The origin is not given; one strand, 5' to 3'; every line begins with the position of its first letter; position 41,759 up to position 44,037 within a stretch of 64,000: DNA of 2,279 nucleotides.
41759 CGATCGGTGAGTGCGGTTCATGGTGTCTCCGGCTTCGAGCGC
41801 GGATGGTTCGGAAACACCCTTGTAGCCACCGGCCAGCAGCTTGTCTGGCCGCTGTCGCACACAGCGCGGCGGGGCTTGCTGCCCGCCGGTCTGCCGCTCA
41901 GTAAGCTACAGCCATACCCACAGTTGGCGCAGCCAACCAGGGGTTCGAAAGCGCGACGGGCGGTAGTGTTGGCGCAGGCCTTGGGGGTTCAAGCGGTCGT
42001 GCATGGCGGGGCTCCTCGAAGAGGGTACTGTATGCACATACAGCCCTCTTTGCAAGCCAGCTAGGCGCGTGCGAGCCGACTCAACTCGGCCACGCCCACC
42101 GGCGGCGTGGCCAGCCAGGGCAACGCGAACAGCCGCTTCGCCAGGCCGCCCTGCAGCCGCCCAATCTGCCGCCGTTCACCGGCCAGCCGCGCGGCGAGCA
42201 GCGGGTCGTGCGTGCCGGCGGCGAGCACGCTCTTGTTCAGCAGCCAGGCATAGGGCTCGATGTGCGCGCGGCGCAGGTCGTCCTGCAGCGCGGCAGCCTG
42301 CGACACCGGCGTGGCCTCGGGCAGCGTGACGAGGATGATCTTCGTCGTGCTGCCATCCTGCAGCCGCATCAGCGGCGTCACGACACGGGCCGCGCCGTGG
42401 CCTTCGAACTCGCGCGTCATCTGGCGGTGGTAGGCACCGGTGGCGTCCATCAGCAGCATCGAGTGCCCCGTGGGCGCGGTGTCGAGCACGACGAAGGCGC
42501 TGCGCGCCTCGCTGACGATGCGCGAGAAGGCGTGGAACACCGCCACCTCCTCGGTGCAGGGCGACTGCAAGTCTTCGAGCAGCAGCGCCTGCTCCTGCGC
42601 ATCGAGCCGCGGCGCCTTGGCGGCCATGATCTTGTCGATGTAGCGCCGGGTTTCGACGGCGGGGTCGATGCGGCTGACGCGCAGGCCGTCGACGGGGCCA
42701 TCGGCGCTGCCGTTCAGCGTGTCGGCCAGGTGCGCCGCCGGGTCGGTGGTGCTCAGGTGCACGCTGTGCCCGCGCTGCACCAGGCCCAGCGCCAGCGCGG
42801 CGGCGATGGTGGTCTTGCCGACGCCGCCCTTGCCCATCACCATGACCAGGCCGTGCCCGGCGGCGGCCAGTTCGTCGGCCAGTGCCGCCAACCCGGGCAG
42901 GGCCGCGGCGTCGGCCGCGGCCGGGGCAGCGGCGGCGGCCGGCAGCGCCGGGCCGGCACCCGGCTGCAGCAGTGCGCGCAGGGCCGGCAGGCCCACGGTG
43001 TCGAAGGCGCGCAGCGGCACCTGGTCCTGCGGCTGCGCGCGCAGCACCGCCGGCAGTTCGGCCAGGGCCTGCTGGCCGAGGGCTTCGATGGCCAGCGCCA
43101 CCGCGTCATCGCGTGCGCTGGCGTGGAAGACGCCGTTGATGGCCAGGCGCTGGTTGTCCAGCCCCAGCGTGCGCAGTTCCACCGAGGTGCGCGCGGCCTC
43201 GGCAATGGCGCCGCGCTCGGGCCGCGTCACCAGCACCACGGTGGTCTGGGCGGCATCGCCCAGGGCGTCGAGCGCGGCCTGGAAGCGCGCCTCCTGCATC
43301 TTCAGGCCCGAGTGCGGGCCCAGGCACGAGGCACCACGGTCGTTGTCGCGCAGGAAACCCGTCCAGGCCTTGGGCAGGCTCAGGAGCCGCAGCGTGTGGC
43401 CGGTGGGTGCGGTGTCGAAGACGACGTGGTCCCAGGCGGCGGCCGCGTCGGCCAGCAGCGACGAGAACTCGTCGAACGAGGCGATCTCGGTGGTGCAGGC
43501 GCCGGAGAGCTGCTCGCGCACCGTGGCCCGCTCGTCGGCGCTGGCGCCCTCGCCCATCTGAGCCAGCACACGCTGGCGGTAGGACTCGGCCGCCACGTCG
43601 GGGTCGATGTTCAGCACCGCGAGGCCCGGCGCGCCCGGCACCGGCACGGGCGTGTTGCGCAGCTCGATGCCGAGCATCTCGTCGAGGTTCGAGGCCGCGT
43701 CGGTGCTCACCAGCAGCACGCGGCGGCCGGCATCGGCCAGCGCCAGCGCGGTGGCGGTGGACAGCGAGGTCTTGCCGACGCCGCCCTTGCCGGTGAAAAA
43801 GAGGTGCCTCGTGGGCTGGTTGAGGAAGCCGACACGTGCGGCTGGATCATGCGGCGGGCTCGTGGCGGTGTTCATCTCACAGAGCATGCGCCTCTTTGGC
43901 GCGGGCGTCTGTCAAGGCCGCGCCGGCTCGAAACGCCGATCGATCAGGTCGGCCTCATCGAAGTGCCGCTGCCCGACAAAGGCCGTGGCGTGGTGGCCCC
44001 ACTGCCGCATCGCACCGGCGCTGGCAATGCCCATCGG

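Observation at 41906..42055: Canonical LexA/SOS box inside a sigma70-type promoter drives an unannotated 32-codon ORF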

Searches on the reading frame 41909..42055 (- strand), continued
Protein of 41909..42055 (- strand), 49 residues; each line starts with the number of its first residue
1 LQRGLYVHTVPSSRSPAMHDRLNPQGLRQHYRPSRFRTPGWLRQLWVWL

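Call 69: list_cluster_members(proteins=[P0125, P0062, P0073, P0088, P0082, P0123, P0029, P0014, P0081, P0120])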
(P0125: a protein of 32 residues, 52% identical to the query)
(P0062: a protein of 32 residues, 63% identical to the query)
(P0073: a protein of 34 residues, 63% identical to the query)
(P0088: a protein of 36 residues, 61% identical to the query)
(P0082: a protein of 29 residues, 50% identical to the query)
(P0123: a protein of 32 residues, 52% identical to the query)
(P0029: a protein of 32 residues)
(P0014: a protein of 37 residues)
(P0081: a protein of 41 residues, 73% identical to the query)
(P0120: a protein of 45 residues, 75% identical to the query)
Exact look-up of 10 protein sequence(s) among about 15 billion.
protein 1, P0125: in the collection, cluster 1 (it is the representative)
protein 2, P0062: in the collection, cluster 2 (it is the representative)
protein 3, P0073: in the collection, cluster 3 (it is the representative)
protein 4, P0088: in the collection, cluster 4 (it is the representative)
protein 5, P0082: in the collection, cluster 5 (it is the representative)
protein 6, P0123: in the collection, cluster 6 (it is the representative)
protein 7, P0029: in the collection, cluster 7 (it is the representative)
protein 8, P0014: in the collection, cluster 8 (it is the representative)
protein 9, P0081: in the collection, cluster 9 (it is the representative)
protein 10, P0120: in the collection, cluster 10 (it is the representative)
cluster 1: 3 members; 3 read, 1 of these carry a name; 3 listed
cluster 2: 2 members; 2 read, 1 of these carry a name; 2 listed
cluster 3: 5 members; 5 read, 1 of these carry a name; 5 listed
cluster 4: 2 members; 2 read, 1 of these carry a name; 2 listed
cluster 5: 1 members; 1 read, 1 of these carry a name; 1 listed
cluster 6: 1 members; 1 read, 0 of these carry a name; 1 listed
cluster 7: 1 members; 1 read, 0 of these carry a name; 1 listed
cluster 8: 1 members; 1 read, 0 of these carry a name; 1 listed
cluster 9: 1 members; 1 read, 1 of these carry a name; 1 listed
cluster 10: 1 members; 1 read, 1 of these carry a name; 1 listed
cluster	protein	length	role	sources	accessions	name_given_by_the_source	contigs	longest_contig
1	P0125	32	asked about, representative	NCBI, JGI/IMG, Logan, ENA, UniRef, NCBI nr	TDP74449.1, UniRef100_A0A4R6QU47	hypothetical protein DES47_101508 [Roseateles toxinivorans] | Uncharacterized protein n=1 Tax=Roseateles toxinivorans TaxID=270368 ...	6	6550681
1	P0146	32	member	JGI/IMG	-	-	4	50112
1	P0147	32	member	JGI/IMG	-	-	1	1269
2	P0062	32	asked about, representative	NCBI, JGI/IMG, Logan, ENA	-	hypothetical protein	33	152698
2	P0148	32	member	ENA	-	-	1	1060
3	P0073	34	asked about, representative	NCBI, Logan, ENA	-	-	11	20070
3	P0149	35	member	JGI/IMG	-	hypothetical protein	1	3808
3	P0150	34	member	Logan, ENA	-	-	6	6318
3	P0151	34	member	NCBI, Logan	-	-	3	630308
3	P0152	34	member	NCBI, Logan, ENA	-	-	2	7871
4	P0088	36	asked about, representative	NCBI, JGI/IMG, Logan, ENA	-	hypothetical protein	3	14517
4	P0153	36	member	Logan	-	-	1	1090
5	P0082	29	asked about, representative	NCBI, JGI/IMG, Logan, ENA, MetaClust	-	\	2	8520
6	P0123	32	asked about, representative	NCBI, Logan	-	-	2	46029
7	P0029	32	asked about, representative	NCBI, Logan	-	-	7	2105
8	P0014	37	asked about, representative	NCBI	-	-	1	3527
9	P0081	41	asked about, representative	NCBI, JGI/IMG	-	hypothetical protein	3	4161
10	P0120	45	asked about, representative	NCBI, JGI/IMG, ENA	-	hypothetical protein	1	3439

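Call 74: search_protein_families(library=pfam, proteins=[L228:5127-5693:+, L227:5127-5720:+], max_evalue=1)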
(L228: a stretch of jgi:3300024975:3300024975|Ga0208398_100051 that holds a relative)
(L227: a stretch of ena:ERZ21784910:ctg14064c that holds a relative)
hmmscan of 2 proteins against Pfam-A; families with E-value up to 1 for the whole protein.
L228:5127-5693:+ (188 aa): 0 families

L227:5127-5720:+ (197 aa): 1 family
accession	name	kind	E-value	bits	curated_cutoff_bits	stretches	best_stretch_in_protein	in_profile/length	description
PF13563.12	2_5_RNA_ligase2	-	0.0066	16.9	27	1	52-138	37-121/152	2'-5' RNA ligase superfamily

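Call 97: search_solved_structures(query=A4, max_evalue=10)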
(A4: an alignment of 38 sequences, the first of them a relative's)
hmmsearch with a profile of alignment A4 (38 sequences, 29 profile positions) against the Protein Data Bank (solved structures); distinct sequences matched with E-value up to 10: 1.
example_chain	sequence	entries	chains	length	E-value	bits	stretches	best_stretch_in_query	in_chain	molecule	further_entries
8xhq_B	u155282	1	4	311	9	9.4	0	8-14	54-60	Fe/2OG dependent dioxigenase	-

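Call 98: search_protein_families(library=padloc, proteins=[P0012], max_evalue=0.1)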
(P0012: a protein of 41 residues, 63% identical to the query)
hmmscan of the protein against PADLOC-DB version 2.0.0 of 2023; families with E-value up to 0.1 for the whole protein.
P0012 (41 aa): 0 families

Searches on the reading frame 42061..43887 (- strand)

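Call 5: search_protein_families(library=pfam, proteins=[window:42061-43887:-], max_evalue=0.01)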
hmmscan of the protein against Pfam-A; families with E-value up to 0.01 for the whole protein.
window:42061-43887:- (608 aa): 28 families (the best 25 are shown)
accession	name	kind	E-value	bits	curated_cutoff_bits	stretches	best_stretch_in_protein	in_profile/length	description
PF02374.21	ArsA_ATPase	-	4.7e-84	282.6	24.3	2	26-306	1-299/305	Anion-transporting ATPase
PF01656.29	CbiA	-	2e-18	67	25.4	2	32-155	5-54/125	CobQ/CobB/MinD/ParA nucleotide binding domain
PF13614.12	AAA_31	-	1e-15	58.6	27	2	32-168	8-134/177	AAA domain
PF10609.15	ParA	-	5.5e-12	46.1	27.1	2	31-76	9-55/246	NUBPL iron-transfer P-loop NTPase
PF20720.3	nSTAND3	-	1.7e-09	38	27.2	1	344-379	16-52/155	Novel STAND NTPase 3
PF13191.12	AAA_16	-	1.2e-08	36.1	32.6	1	333-469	12-139/167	AAA ATPase domain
PF00142.24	Fer4_NifH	-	1.6e-08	34.8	25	1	29-66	3-40/271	4Fe-4S iron sulfur cluster binding proteins, NifH/frxC family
PF13604.12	AAA_30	-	4.7e-08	33.4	27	2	335-394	8-65/191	AAA domain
PF25199.1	nSTAND_NTPase5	-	6.9e-07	29.6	34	0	341-382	37-79/145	Novel STAND NTPase 5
PF03308.22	MeaB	-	8.1e-07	28.8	23.1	1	341-386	28-74/273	Methylmalonyl Co-A mutase-associated GTPase MeaB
PF06564.18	CBP_BcsQ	-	2e-06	28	21.3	1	34-75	10-47/234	Cellulose biosynthesis protein BcsQ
PF01695.23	IstB_IS21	-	7.5e-06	26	24.1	0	348-382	95-129/238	IstB-like ATP binding protein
PF13481.12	AAA_25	-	8.7e-06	25.9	27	1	344-403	32-88/195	AAA domain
PF02562.22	PhoH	-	1.6e-05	25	27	0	344-387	18-61/205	PhoH-like protein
PF13401.12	AAA_22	-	2.2e-05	25.2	27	0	344-401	4-33/130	AAA domain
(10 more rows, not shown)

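Call 98: search_protein_families(library=padloc, proteins=[window:42061-43887:-], max_evalue=0.1)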
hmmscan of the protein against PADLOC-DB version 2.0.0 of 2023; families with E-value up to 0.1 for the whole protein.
window:42061-43887:- (608 aa): 13 families
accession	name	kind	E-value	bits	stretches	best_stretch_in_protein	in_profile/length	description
PDLC04559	PDC-M28B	-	2e-08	31.8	1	23-63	126-166/438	-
PDLC04140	mad8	-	2.7e-07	28.4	2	26-74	27-76/314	mads_8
PDLC05079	PDC-S73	-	0.00026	17.9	1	346-375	192-221/752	-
PDLC04560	PDC-M28B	-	0.00057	17.3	1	28-66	17-55/327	-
PDLC00915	TRIP13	-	0.0041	14.6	1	343-369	61-87/302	TRIP13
PDLC00292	PtuA1|PtuA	-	0.0042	13.5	0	347-380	337-369/726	AAA ATPase domain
PDLC00269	PtuA1|PtuA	-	0.0061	13.9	0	345-378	32-65/446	AAA ATPase domain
PDLC02422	PprDinG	-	0.0081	12.3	0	345-380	193-228/930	-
PDLC02914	ATPase-Toprim_I-B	-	0.009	13.2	1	337-365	17-45/443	-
PDLC04232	IetA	-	0.011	13.2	0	24-50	114-140/330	-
PDLC00287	PtuA1|PtuA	-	0.044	10.5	0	24-52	219-247/584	AAA ATPase domain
PDLC01055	HerA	-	0.067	10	0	348-387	160-199/532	Type III coevolved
PDLC02756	PbeC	-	0.068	10.1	0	343-372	29-58/643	PbeC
